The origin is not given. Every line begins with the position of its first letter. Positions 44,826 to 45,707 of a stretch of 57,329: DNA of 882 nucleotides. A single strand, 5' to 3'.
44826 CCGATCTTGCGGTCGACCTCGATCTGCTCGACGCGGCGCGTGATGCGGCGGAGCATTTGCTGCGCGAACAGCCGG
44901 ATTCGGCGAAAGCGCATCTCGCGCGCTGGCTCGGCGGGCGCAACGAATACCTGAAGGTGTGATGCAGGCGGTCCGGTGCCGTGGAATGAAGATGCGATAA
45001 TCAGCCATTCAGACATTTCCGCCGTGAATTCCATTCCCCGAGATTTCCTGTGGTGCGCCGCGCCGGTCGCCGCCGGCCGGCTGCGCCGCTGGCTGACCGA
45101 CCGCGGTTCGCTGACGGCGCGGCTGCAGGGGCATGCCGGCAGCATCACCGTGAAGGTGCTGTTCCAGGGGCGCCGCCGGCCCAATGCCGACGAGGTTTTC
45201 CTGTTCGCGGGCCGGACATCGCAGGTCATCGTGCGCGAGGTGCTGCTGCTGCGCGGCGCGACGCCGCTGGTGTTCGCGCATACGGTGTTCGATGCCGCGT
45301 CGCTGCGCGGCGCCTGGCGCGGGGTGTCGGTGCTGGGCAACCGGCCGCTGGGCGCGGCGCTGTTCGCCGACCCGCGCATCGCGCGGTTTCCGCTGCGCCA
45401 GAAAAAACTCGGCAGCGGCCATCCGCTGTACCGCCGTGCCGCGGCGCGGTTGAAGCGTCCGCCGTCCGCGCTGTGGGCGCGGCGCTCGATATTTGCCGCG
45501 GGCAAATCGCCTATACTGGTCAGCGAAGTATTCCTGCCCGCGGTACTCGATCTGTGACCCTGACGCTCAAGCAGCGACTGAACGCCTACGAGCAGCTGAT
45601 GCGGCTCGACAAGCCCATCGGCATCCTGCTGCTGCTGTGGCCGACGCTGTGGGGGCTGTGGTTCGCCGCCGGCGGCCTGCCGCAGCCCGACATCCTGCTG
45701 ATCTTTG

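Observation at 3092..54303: Family of short, nearly pure A/T modules with a shared core, scattered through a GC-rich core region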

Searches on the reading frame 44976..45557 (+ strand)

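Call 62: search_protein_families(library=pfam, proteins=[window:44976-45557:+])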
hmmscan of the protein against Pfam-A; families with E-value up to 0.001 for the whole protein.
window:44976-45557:+ (193 aa): 1 family
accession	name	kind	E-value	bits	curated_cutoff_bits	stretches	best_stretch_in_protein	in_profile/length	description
PF04345.18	Chor_lyase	-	1.8e-24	86.8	23.6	1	36-189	20-161/168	Chorismate lyase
